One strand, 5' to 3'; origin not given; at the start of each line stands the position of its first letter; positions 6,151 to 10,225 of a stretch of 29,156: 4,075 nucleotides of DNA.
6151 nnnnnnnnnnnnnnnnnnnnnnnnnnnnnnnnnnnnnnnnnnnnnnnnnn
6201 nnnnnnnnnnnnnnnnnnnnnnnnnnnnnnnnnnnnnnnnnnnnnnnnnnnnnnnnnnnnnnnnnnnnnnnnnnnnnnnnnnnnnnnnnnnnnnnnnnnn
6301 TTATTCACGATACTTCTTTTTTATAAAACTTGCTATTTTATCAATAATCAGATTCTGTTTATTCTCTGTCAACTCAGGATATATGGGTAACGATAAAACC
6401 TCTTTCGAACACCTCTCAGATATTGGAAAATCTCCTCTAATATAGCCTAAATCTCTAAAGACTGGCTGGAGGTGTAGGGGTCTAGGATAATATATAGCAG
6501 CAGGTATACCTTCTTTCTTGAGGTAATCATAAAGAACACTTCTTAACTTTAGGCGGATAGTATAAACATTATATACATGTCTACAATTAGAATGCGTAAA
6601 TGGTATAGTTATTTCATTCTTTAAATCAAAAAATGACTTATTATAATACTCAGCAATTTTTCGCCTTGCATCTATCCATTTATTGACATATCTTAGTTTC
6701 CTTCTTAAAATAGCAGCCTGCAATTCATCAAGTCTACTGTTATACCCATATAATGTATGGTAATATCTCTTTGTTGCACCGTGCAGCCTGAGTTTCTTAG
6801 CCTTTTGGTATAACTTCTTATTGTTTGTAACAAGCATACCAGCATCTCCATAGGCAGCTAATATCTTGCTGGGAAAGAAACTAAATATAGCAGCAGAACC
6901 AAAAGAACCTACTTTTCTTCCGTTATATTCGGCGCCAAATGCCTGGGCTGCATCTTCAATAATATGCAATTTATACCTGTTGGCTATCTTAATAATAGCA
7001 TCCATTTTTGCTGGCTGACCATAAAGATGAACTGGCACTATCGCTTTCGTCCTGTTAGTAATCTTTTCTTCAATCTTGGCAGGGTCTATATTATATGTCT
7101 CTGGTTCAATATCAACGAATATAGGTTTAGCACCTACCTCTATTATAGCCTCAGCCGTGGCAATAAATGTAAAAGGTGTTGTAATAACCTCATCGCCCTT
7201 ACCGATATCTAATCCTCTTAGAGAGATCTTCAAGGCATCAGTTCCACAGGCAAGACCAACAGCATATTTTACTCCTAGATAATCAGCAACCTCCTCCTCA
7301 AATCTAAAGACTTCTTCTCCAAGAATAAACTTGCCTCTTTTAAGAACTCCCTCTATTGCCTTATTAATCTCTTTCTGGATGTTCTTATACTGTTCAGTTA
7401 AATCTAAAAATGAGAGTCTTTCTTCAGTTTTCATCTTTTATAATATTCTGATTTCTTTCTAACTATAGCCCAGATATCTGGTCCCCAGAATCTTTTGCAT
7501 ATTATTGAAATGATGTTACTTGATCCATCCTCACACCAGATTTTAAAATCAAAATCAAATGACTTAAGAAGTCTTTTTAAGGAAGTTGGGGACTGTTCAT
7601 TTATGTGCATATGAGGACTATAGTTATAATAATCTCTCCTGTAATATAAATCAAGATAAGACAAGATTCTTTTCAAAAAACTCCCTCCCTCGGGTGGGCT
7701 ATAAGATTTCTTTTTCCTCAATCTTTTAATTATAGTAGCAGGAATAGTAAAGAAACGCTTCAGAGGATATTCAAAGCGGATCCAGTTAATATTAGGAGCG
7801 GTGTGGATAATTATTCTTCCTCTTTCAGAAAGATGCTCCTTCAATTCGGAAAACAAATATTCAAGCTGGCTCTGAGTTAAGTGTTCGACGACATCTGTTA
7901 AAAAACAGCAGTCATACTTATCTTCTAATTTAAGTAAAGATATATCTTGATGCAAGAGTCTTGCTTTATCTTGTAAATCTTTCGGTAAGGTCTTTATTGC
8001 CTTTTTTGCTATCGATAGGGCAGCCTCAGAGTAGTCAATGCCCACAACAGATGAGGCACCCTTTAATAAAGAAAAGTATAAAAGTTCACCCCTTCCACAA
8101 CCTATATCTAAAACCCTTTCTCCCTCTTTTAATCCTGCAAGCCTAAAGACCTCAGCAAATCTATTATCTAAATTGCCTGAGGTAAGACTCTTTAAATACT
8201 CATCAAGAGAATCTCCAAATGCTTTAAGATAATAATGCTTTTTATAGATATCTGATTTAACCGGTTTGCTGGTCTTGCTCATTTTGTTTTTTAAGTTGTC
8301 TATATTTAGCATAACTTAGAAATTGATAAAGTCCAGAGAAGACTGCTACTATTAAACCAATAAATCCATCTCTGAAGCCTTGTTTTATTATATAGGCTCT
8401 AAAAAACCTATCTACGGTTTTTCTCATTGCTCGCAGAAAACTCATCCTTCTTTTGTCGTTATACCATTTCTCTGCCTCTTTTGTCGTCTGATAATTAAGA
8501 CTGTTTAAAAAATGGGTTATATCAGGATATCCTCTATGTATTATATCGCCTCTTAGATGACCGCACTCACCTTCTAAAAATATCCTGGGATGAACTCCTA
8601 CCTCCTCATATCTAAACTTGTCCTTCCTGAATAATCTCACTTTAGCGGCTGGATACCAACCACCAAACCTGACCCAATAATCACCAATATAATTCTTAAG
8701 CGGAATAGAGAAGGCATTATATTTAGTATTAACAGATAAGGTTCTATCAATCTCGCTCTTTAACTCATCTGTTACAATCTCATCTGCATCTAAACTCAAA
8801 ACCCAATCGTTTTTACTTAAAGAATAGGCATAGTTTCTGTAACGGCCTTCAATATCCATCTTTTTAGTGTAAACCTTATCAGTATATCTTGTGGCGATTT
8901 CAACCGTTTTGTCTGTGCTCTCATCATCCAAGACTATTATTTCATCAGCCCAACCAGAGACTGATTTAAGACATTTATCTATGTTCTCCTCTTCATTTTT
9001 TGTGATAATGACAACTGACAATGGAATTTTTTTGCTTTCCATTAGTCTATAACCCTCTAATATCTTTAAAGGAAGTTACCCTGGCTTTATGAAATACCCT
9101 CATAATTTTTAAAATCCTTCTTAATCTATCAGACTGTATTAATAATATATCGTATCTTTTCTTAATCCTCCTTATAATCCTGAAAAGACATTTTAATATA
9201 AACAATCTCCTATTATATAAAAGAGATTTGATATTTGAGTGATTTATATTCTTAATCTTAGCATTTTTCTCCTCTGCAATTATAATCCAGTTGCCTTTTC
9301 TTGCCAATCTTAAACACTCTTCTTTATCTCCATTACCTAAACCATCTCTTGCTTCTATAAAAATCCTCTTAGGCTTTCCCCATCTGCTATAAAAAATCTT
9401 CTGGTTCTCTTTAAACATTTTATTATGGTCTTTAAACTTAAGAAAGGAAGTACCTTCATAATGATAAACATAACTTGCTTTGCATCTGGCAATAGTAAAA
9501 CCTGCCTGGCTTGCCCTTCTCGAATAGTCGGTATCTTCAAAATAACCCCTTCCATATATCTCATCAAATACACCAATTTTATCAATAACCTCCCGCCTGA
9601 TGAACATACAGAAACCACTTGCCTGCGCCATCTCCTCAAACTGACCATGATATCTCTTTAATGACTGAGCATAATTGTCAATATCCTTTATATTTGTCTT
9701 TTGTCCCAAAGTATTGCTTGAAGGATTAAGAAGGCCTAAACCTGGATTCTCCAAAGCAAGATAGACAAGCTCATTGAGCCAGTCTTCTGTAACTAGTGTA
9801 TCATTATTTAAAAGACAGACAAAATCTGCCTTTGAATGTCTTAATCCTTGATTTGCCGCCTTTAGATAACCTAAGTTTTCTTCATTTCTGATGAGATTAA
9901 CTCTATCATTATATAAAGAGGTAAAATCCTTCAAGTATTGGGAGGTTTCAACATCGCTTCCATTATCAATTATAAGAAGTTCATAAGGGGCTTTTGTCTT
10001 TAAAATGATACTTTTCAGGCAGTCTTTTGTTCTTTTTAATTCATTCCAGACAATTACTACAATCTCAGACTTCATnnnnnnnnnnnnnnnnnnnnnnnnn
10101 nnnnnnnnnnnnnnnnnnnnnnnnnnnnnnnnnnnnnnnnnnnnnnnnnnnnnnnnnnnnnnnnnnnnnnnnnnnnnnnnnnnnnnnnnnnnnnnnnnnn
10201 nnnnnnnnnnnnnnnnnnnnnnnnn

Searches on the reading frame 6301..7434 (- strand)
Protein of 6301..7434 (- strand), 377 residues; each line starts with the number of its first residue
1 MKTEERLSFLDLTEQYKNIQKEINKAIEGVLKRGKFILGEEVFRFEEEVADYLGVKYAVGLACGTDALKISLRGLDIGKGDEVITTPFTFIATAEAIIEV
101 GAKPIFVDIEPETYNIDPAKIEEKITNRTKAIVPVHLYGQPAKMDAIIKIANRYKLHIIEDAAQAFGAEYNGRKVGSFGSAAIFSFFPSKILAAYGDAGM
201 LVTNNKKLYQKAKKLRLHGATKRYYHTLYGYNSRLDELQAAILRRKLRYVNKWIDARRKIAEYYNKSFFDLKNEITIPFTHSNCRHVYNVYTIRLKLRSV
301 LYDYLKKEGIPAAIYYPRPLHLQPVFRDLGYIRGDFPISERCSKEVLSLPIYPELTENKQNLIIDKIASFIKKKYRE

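Call 6: search_protein_families(library=pfam, proteins=[window:6301-7434:-], max_evalue=0.001)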
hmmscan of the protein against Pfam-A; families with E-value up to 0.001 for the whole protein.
window:6301-7434:- (377 aa): 4 families
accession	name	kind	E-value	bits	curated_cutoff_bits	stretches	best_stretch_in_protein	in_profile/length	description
PF01041.23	DegT_DnrJ_EryC1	-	6.5e-129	430.7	19.8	1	18-367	2-359/360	DegT/DnrJ/EryC1/StrS aminotransferase family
PF01212.27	Beta_elim_lyase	-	2.1e-05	24.4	27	1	41-169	33-176/288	Beta-eliminating lyase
PF00155.27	Aminotran_1_2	-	0.00018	21.2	19.7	1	45-163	47-187/361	Aminotransferase class I and II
PF00266.25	Aminotran_5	-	0.00038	20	21.5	1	44-168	47-182/371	Aminotransferase class-V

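Call 31: search_protein_families(library=ncbifam, proteins=[window:6301-7434:-], max_evalue=0.00001)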
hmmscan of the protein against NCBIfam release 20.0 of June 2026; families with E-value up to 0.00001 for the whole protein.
window:6301-7434:- (377 aa): 14 families
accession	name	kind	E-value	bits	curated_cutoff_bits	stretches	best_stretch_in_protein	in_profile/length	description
TIGR03588.1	PseC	equivalog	5.9e-83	278.9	423.5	1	18-369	8-378/380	UDP-4-amino-4,6-dideoxy-N-acetyl-beta-L-altrosamine transaminase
NF008687.0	PRK11706.1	equivalog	1.9e-71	240.8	375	1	26-371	16-374/375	dTDP-4-amino-4,6-dideoxygalactose transaminase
TIGR04181.1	NHT_00031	hypoth_equivalog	3e-69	233.6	420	1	38-350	28-357/359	LegC family aminotransferase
NF008658.2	PRK11658.1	equivalog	2.2e-61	207.6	631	1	19-371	12-377/379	UDP-4-amino-4-deoxy-L-arabinose aminotransferase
TIGR02379.1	ECA_wecE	subfamily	1.6e-59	201.6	434.85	1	52-370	43-374/376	dTDP-4-amino-4,6-dideoxy-D-glucose transaminase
TIGR04427.1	PLP_DesI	equivalog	1.5e-54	185.6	650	1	42-359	54-371/390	dTDP-4-dehydro-6-deoxyglucose aminotransferase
NF011936.0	PRK15407.1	equivalog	2.1e-52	178.3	423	2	21-219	47-251/440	lipopolysaccharide biosynthesis protein RfbH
NF005816.0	PRK07682.1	equivalog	3.8e-08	32.4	620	1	64-163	99-204/390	aminotransferase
TIGR01977.1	am_tr_V_EF2568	hypoth_equivalog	2.4e-07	30.1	377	1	42-167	46-179/376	cysteine desulfurase family protein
NF004975.0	PRK06348.1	equivalog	4.5e-07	29.2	549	1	77-162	110-202/384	pyridoxal phosphate-dependent aminotransferase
NF005817.0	PRK07683.1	equivalog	5.6e-07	28.6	575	1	64-133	98-166/387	aminotransferase A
NF041364.1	GntC_guanitoxin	equivalog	3.5e-06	26.1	415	1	76-163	80-175/356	guanitoxin biosynthesis PLP-dependent (S)-gamma-hydroxy-L-arginine cyclodehydratase GntC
NF006488.0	PRK08912.1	equivalog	6.7e-06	25.3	498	1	63-133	95-164/387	aminotransferase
NF004621.0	PRK05957.1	equivalog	7.5e-06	24.9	498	0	79-161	112-199/389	pyridoxal phosphate-dependent aminotransferase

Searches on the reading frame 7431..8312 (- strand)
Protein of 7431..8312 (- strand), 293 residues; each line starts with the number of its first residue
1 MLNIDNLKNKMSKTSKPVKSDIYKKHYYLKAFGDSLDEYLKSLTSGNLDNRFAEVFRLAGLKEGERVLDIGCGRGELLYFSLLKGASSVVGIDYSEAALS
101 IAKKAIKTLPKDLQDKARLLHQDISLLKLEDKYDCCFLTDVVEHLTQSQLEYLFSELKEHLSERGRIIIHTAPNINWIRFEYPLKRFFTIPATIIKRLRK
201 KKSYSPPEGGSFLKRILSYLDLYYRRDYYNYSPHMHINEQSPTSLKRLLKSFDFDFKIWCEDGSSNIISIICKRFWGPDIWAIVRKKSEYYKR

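Call 6: search_protein_families(library=pfam, proteins=[window:7431-8312:-], max_evalue=0.001)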
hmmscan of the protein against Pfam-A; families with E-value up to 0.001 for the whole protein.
window:7431-8312:- (293 aa): 13 families
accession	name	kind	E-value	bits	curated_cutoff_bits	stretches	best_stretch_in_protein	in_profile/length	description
PF13489.12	Methyltransf_23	-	3.4e-15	56.6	27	1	57-255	15-160/164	Methyltransferase domain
PF13649.12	Methyltransf_25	-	7.2e-15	55.9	27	1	67-165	1-97/97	Methyltransferase domain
PF02353.26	CMAS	-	2e-13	50.7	27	1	53-172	52-167/273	Mycolic acid cyclopropane synthetase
PF13847.12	Methyltransf_31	-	5.1e-13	49.4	27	1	62-172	2-112/145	Methyltransferase domain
PF08242.18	Methyltransf_12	-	1.1e-12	49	30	1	68-167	1-98/98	Methyltransferase domain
PF08241.18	Methyltransf_11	-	4.1e-12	47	21.2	1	68-169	1-95/95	Methyltransferase domain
PF08003.17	Methyltransf_9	-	9.5e-10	38.4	23.8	1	63-171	115-219/315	Protein of unknown function (DUF1698)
PF06325.19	PrmA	-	9.4e-07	29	22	1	61-147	159-244/296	Ribosomal protein L11 methyltransferase (PrmA)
PF03848.20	TehB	-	3.4e-05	23.8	20.4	1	50-172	17-135/193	Tellurite resistance protein TehB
PF05175.20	MTS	-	5.4e-05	23.3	23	1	63-171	31-140/170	Methyltransferase small domain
PF07021.18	MetW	-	8.2e-05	22.8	21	1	61-113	11-64/193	Methionine biosynthesis protein MetW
PF01728.25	FtsJ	-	9.1e-05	22.9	24.1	1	60-157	17-124/181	FtsJ-like methyltransferase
PF01135.25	PCMT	-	9.1e-05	22.8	20.3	1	52-110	62-122/210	Protein-L-isoaspartate(D-aspartate) O-methyltransferase (PCMT)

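Call 31: search_protein_families(library=ncbifam, proteins=[window:7431-8312:-], max_evalue=0.00001)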
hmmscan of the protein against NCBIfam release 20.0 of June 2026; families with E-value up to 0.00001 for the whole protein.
window:7431-8312:- (293 aa): 15 families
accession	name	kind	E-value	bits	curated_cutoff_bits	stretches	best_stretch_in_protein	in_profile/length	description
NF043040.1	corrin_prot_MT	hypoth_equivalog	2e-19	69.9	180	1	37-189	16-169/216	corrinoid protein-associated methyltransferase CpaM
NF041820.1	daptide_MTase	equivalog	6.6e-14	52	175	1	54-172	28-145/243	daptide-type RiPP biosynthesis methyltransferase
TIGR04074.1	bacter_Hen1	equivalog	9.8e-12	44.1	340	1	50-177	269-398/462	3' terminal RNA ribose 2'-O-methyltransferase Hen1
TIGR02021.1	BchM-ChlM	equivalog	1e-11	44.7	158.9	1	62-188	53-172/218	magnesium protoporphyrin IX methyltransferase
NF040703.1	cyclopro_CfaB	exception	1e-11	44.3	650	1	50-170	146-264/393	C17 cyclopropane fatty acid synthase CfaB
NF053839.1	CPFASynBruc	equivalog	2.8e-11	43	600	1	61-175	172-282/410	cyclopropane fatty acid synthase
TIGR01983.1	UbiG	equivalog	3.1e-11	43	102.95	1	63-172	49-154/228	bifunctional 2-polyprenyl-6-hydroxyphenol methylase/3-demethylubiquinol 3-O-methyltransferase UbiG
NF008686.0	PRK11705.1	equivalog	2.6e-10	39.9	400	1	51-172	155-268/383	cyclopropane fatty acyl phospholipid synthase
NF008992.0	PRK12335.1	equivalog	2.6e-09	36.7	303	1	47-172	106-226/289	SAM-dependent methyltransferase TehB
NF011650.0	PRK15068.1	equivalog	6.3e-09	35.2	209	1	63-171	122-227/324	tRNA 5-methoxyuridine(34)/uridine 5-oxyacetic acid(34) synthase CmoB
NF045667.1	MTase_DVU1556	equivalog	2.6e-08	33.6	155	1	54-120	13-79/213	DVU_1556 family methyltransferase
TIGR00452.1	TIGR00452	equivalog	4.6e-08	32.2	275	1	63-171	117-221/316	tRNA 5-methoxyuridine(34)/uridine 5-oxyacetic acid(34) synthase CmoB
NF001244.0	PRK00216.1-5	equivalog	4.2e-07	29.5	216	1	55-132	40-117/236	bifunctional demethylmenaquinone methyltransferase/2-methoxy-6-polyprenyl-1,4-benzoquinol methylase UbiE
TIGR04290.1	meth_Rta_06860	hypoth_equivalog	3.3e-06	26.7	300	1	63-148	49-131/226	TIGR04290 family methyltransferase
TIGR01934.1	MenG_MenH_UbiE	subfamily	5.7e-06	25.8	158.35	1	54-132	30-105/223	ubiquinone/menaquinone biosynthesis methyltransferase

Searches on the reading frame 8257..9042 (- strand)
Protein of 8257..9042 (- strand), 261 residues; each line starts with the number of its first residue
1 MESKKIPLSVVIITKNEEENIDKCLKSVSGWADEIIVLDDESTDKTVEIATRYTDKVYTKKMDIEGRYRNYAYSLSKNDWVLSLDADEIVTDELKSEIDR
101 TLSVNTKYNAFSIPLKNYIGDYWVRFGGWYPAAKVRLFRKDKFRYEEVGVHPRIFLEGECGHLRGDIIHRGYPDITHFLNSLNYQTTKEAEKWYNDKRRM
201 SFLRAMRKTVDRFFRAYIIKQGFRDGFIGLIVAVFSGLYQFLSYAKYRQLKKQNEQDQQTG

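Call 6: search_protein_families(library=pfam, proteins=[window:8257-9042:-], max_evalue=0.001)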
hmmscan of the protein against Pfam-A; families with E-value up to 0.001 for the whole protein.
window:8257-9042:- (261 aa): 2 families
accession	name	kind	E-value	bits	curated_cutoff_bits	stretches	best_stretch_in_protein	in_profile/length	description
PF00535.33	Glycos_transf_2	-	6.5e-18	65.7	23.3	1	9-102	1-103/168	Glycosyl transferase family 2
PF13704.12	Glyco_tranf_2_4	-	1.7e-07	32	27.5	1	15-91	1-85/98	Glycosyl transferase family 2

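Call 31: search_protein_families(library=ncbifam, proteins=[window:8257-9042:-], max_evalue=0.00001)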
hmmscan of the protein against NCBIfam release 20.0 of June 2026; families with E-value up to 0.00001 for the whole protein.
window:8257-9042:- (261 aa): 5 families
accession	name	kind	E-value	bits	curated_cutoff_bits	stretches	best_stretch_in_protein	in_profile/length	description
TIGR04283.1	glyco_like_mftF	equivalog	1.5e-14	54.1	182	1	8-137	1-131/221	TIGR04283 family arsenosugar biosynthesis glycosyltransferase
TIGR04195.1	S_glycosyl_SunS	equivalog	9.9e-12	44.4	350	1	9-102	60-155/421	SunS family peptide S-glycosyltransferase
NF007482.0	PRK10073.1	equivalog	5.5e-08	32.2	423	1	1-93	1-101/334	glycosyltransferase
NF010496.0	PRK13915.1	equivalog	1.4e-06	27.7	262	1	7-61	32-92/307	glucosyl-3-phosphoglycerate synthase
TIGR04182.1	glyco_TIGR04182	equivalog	3.1e-06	26.8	325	1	9-90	3-85/293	S-layer glycoprotein N-glycosyltransferase AglJ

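Call 67: search_solved_structures(query=window:8257-9042:-, max_evalue=0.001)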
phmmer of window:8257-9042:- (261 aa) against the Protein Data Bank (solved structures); distinct sequences matched with E-value up to 0.001: 7.
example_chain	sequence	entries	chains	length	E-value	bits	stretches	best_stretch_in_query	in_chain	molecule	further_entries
22ao_A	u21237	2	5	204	1.6e-18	70.3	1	8-121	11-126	GmaR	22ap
7msk_A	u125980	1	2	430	1.3e-09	41.1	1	9-94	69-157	Glyco_trans_2-like domain-containing protein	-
7msp_A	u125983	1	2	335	6.3e-09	38.8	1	9-123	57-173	SPbeta prophage-derived glycosyltransferase SunS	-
7msn_A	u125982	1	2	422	2.3e-08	37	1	9-123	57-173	SPbeta prophage-derived glycosyltransferase SunS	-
5tze_C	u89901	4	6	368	2e-05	27.4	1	8-94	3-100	Glycosyl transferase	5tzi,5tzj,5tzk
5tz8_A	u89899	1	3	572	5.9e-05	25.8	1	8-94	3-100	Glycosyl transferase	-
6p61_A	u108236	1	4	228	0.00093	21.9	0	4-112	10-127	Glycosyltransferase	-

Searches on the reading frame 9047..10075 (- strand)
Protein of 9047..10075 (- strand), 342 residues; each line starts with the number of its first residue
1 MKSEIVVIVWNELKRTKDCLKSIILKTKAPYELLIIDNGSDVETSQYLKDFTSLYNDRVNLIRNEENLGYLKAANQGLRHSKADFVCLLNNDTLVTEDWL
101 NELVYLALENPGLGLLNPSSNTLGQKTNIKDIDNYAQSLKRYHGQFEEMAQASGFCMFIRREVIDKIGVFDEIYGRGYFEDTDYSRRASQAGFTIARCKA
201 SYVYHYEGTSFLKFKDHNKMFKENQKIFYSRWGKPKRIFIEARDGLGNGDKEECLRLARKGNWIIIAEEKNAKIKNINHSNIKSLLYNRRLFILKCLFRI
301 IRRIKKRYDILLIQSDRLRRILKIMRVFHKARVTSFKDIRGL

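Call 6: search_protein_families(library=pfam, proteins=[window:9047-10075:-], max_evalue=0.001)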
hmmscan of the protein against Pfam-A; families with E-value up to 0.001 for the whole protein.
window:9047-10075:- (342 aa): 6 families
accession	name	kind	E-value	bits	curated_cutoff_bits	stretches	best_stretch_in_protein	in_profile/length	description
PF00535.33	Glycos_transf_2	-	1.8e-27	96.8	23.3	1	5-167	2-167/168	Glycosyl transferase family 2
PF13641.12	Glyco_tranf_2_3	-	5.3e-18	66.3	27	1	5-214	5-220/230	Glycosyltransferase like family 2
PF13632.12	Glyco_trans_2_3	-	1e-08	35.7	27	1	86-216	2-131/198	Glycosyl transferase family group 2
PF10111.15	Glyco_tranf_2_2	-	7.5e-08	32.6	27.3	1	14-222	10-233/276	Glycosyltransferase like family 2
PF13712.12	Glyco_tranf_2_5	-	9.5e-07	29.2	27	1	60-219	31-201/210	Glycosyltransferase like family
PF13506.12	Glyco_transf_21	-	1.4e-05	25.1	21.7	1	74-201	22-150/174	Glycosyl transferase family 21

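Call 31: search_protein_families(library=ncbifam, proteins=[window:9047-10075:-], max_evalue=0.00001)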
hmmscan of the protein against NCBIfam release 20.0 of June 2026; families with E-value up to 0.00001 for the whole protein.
window:9047-10075:- (342 aa): 13 families
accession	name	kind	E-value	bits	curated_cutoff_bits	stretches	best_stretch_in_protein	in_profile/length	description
TIGR03965.1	mycofact_glyco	equivalog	2.1e-15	56.6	280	1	5-215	78-290/467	mycofactocin biosynthesis glycosyltransferase MftF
TIGR03937.1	PgaC_IcaA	equivalog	4.9e-13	48.8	422.3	1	5-172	49-220/407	poly-beta-1,6-N-acetyl-D-glucosamine synthase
NF041875.1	EPS_EpsD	equivalog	1.2e-11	44.6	370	1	5-218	3-220/325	exopolysaccharide biosynthesis glycosyltransferase EpsD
TIGR01556.1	rhamnosyltran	subfamily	3.5e-11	42.8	200.55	1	13-213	7-208/281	rhamnosyltransferase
NF007482.0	PRK10073.1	equivalog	1.1e-10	41.1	423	1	4-110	9-113/334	glycosyltransferase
NF041394.1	GtaseAglG_Halo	equivalog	2.1e-10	40.4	440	1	11-105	13-105/304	glucosyl-dolichyl phosphate glucuronosyltransferase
NF038302.1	EPS_HpsE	equivalog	8.5e-09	34.8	300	1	13-114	16-118/307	hormogonium polysaccharide biosynthesis glycosyltransferase HpsE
NF053739.1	GlytfEpsEBac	equivalog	1e-08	34.5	450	1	3-100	3-100/265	glycosyltransferase EpsE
NF047683.1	TeichurnBiosyTuaG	equivalog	1.7e-08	34.4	400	1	5-102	10-106/252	teichuronic acid biosynthesis protein TuaG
TIGR04283.1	glyco_like_mftF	equivalog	3.8e-08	33.2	182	1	5-198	3-178/221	TIGR04283 family arsenosugar biosynthesis glycosyltransferase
TIGR04242.1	nodulat_NodC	equivalog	1e-06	28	550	1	5-114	52-162/395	chitooligosaccharide synthase NodC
NF038299.1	EPS_HpsN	equivalog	2e-06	27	425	0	6-196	6-211/317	hormogonium polysaccharide biosynthesis glycosyltransferase HpsN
NF047588.1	GlcsyltransPgfSStrep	equivalog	4.7e-06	26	500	1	1-101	1-104/308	glycosyltransferase PgfS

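Call 66: search_solved_structures(query=window:9047-10075:-, max_evalue=0.001)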
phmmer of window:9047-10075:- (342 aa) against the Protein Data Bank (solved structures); distinct sequences matched with E-value up to 0.001: 9.
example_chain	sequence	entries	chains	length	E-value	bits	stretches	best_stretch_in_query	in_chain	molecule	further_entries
5hea_A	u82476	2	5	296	1.3e-07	34.7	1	5-113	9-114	Putative glycosyltransferase (GalT1)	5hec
2z87_A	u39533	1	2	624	5e-07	32.8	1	25-119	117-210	Chondroitin synthase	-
2z86_A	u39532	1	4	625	5.1e-07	32.8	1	25-119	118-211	Chondroitin synthase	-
6p61_A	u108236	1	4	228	8.7e-07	32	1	5-112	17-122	Glycosyltransferase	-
8uhv_A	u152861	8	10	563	4.2e-05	26.5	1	2-106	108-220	Glycosyl transferase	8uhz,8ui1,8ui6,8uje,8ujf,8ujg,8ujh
6e4q_A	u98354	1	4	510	0.00018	24.4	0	32-105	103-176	polypeptide N-acetylgalactosaminyltransferase 9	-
6e4r_A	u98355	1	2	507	0.00018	24.4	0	32-105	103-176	polypeptide N-acetylgalactosaminyltransferase 9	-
3bcv_A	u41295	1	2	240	0.00047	23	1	3-100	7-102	Putative glycosyltransferase protein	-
6h1j_A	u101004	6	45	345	0.00084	22.2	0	9-110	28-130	Probable ss-1,3-N-acetylglucosaminyltransferase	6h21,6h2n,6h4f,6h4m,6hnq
